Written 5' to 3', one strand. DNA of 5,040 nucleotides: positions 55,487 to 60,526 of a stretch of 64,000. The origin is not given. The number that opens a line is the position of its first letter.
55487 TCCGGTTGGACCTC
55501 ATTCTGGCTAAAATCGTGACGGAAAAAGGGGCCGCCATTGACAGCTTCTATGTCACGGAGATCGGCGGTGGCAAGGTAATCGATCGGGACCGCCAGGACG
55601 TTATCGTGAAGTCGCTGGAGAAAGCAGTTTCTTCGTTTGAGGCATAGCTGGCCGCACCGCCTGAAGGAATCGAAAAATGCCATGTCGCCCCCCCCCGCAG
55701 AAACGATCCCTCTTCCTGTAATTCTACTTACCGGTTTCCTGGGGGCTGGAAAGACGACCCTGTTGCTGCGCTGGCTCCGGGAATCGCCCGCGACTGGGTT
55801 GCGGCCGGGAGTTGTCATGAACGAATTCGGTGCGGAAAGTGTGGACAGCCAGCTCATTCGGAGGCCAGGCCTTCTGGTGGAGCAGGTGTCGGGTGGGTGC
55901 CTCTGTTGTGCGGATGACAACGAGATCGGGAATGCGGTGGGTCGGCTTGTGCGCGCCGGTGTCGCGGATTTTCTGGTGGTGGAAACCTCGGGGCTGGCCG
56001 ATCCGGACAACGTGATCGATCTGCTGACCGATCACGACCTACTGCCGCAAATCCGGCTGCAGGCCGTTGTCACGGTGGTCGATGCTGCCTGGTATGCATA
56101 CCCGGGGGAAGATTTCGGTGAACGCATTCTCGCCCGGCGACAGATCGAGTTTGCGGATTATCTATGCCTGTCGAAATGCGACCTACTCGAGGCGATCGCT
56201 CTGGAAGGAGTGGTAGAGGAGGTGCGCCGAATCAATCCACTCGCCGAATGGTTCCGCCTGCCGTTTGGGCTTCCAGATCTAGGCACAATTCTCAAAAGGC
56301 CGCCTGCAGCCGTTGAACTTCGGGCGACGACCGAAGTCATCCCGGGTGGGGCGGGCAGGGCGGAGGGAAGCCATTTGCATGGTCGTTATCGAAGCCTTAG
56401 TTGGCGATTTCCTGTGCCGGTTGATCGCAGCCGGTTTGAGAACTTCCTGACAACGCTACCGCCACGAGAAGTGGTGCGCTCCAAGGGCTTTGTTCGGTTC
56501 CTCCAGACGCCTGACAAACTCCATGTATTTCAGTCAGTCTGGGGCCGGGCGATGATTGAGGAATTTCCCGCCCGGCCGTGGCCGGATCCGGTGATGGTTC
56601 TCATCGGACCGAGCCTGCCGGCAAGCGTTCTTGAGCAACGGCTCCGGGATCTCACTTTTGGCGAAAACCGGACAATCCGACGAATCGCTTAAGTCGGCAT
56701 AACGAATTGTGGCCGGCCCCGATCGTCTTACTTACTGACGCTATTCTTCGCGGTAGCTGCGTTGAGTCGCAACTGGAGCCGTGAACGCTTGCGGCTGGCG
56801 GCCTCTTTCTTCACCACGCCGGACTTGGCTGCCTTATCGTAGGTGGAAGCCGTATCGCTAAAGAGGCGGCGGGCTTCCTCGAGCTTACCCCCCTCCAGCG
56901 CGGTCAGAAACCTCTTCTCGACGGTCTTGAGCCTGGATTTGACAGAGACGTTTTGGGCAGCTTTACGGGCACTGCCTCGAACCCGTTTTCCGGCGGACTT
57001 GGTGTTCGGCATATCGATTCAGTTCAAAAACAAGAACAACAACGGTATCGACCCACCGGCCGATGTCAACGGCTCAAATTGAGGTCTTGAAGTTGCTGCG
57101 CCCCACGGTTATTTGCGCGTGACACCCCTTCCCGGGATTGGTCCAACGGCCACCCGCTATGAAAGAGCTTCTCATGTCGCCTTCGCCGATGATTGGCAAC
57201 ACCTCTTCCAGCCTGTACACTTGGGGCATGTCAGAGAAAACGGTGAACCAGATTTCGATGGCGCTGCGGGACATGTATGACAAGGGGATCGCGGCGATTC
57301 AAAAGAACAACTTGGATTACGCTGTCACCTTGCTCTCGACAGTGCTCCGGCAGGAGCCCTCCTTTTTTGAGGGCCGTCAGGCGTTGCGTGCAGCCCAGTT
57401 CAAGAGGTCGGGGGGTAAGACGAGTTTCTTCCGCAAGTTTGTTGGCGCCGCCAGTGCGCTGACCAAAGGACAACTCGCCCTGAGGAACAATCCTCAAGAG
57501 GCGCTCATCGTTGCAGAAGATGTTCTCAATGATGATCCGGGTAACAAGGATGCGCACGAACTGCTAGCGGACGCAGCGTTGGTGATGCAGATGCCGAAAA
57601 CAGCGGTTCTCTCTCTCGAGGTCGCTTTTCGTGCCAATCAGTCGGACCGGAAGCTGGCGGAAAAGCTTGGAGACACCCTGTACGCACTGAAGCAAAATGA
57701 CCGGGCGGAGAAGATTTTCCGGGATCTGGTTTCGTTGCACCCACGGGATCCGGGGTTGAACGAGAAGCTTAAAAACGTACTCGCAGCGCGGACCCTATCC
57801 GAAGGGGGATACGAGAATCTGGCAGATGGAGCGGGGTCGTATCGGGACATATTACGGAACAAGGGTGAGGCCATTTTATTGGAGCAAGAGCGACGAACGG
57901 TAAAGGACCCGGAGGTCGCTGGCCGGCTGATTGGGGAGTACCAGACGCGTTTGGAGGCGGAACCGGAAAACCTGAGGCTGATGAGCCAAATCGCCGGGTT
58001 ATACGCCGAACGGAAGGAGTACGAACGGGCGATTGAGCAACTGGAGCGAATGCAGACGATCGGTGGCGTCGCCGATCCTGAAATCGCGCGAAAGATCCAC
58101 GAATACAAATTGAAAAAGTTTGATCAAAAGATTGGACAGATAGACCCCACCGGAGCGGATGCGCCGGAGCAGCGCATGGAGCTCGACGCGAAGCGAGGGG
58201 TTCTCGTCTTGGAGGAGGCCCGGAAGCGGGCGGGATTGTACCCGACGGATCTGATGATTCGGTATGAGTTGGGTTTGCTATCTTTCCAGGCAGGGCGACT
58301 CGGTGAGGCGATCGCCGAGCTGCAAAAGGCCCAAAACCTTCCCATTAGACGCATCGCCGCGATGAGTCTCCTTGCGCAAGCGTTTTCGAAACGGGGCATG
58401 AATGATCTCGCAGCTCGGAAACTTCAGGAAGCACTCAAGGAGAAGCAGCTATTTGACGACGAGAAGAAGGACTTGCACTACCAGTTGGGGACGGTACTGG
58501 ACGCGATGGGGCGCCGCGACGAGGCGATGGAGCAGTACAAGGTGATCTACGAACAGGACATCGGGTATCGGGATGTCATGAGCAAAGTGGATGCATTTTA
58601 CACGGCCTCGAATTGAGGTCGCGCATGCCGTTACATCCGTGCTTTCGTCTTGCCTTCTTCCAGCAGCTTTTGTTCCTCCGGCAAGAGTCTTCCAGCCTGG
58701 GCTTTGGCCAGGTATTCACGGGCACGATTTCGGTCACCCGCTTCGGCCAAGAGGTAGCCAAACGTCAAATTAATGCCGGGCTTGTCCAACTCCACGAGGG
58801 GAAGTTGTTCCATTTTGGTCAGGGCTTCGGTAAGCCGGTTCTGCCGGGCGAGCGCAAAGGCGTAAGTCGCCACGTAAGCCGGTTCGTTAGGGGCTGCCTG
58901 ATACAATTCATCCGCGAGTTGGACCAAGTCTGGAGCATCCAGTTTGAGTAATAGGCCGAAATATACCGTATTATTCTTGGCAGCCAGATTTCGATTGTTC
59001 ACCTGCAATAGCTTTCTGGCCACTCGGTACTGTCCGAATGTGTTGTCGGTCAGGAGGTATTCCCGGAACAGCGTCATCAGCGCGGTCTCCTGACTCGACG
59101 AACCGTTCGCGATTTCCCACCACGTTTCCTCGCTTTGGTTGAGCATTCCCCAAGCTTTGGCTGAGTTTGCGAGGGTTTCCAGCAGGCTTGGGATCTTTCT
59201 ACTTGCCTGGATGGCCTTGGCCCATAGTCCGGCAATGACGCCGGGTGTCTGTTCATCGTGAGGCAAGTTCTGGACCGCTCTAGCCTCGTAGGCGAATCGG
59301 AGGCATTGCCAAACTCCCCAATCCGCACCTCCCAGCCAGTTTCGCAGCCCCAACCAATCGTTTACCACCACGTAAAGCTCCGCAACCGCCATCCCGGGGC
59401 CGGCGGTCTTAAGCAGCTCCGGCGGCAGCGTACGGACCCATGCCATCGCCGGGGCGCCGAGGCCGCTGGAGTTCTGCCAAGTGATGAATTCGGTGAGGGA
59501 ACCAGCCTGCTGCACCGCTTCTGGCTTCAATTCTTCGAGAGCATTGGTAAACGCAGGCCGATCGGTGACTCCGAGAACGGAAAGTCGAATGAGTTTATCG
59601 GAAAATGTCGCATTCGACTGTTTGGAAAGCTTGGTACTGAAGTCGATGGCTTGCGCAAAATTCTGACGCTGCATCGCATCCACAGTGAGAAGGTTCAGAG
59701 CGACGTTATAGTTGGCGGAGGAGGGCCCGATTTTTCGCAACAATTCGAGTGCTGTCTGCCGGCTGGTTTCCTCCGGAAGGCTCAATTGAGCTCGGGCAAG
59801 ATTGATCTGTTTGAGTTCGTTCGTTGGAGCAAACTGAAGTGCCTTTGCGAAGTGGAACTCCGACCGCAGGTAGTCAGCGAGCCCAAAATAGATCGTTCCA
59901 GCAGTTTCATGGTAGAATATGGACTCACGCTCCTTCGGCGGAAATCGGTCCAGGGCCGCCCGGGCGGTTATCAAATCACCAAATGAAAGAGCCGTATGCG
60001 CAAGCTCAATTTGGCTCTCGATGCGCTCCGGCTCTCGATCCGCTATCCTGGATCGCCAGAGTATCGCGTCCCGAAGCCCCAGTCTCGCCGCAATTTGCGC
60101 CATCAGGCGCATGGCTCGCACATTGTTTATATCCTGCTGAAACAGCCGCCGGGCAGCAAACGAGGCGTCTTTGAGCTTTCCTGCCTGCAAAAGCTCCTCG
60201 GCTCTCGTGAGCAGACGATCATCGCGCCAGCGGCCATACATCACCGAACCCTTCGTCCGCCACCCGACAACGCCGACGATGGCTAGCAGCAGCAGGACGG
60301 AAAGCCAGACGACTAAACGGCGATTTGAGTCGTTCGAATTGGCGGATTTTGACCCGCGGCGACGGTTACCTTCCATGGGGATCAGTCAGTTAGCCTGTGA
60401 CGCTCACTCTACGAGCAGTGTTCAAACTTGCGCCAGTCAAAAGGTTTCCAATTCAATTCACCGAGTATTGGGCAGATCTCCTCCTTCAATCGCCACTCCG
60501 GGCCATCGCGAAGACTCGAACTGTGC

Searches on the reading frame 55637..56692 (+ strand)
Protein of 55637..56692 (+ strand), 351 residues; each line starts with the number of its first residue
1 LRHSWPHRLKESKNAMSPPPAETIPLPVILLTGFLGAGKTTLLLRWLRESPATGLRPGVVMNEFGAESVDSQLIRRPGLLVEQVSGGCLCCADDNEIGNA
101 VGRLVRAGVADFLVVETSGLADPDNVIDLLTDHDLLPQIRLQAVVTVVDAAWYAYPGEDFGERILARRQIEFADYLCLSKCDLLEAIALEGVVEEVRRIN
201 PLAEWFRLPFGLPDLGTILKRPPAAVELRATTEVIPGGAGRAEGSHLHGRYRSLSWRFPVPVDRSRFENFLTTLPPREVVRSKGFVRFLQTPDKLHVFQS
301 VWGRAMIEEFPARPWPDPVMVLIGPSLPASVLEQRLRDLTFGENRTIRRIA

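Call 46: search_protein_families(library=pfam, proteins=[window:55637-56692:+], max_evalue=0.001)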
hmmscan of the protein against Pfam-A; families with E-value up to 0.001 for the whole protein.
window:55637-56692:+ (351 aa): 2 families
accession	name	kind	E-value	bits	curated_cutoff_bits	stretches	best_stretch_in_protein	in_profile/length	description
PF02492.25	cobW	-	7.1e-41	140.2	20.7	1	27-206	1-179/180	CobW/HypB/UreG, nucleotide-binding domain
PF07683.19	CobW_C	-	1.4e-14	54.2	22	1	252-339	2-93/94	Cobalamin synthesis protein cobW C-terminal domain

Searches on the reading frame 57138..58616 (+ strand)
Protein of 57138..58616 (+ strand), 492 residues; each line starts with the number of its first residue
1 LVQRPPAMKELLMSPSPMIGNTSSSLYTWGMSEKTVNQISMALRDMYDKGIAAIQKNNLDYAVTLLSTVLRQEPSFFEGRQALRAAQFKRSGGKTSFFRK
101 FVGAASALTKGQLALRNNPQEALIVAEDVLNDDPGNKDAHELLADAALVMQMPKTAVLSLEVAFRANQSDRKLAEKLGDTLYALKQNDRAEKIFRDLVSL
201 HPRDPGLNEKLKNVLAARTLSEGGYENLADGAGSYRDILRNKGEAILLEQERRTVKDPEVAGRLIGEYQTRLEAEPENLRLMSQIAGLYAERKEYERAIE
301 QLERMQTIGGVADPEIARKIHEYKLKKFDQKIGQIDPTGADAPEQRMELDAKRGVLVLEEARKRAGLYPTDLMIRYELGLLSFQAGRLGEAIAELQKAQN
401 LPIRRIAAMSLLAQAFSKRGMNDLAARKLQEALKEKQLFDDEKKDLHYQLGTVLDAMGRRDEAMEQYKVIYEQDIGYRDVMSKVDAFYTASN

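Call 46: search_protein_families(library=pfam, proteins=[window:57138-58616:+], max_evalue=0.001)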
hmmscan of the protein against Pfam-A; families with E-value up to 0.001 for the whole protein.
window:57138-58616:+ (492 aa): 16 families
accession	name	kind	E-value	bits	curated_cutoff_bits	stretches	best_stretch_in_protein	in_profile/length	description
PF13432.12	TPR_16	-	8.4e-15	55.3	32.7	0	357-398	19-57/65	Tetratricopeptide repeat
PF07719.23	TPR_2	-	5.3e-14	51.5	27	0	376-400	5-29/34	Tetratricopeptide repeat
PF14559.12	TPR_19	-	6.5e-14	52.4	25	0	116-170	4-58/68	Tetratricopeptide repeat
PF13428.12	TPR_14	-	3.8e-12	46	23.5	0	175-209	5-39/44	Tetratricopeptide repeat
PF12895.13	ANAPC3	-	7.8e-09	36.1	27.2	0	118-195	4-80/82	Anaphase-promoting complex, cyclosome, subunit 3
PF14561.12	TPR_20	-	1.8e-08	35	25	0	266-302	9-45/90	Tetratricopeptide repeat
PF13181.12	TPR_8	-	2.9e-08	33.7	25.7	0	446-468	3-25/34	Tetratricopeptide repeat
PF00515.34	TPR_1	-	1.7e-07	31.2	27.8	0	446-468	3-25/34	Tetratricopeptide repeat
PF13174.12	TPR_6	-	2.7e-07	31.2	26.3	0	176-202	5-31/33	Tetratricopeptide repeat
PF23914.1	TPR_CcmH_CycH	-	4.5e-07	30.3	42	0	270-314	112-156/158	Cytochrome c-type biogenesis protein H TPR domain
PF13371.12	TPR_9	-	5.6e-07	29.9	35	0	367-398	24-55/73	Tetratricopeptide repeat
PF13424.12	TPR_12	-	6.2e-07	29.9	30.1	0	407-471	4-72/77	Tetratricopeptide repeat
PF13176.12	TPR_7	-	5.6e-06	26.5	27.9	0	408-435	1-30/36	Tetratricopeptide repeat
PF25058.1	ARM_TT21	-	1.9e-05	25.1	27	0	255-306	70-121/155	Tetratricopeptide repeat protein 21 ARM repeat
PF13431.12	TPR_17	-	3.5e-05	24.2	24.4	0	127-156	3-32/34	Tetratricopeptide repeat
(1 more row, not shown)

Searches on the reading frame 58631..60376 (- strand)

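Call 46: search_protein_families(library=pfam, proteins=[window:58631-60376:-], max_evalue=0.001)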
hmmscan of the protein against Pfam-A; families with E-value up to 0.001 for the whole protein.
window:58631-60376:- (581 aa): 5 families
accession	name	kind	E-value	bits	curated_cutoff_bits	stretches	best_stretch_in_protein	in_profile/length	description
PF23914.1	TPR_CcmH_CycH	-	3.5e-08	33.9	42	1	176-252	73-149/158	Cytochrome c-type biogenesis protein H TPR domain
PF25058.1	ARM_TT21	-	2.5e-05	24.7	27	1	180-226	85-130/155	Tetratricopeptide repeat protein 21 ARM repeat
PF07719.23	TPR_2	-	0.00021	21.6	27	0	155-186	3-34/34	Tetratricopeptide repeat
PF12895.13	ANAPC3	-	0.00048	20.8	27.2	0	486-525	10-49/82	Anaphase-promoting complex, cyclosome, subunit 3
PF14559.12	TPR_19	-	0.00093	19.9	25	0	486-528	12-54/68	Tetratricopeptide repeat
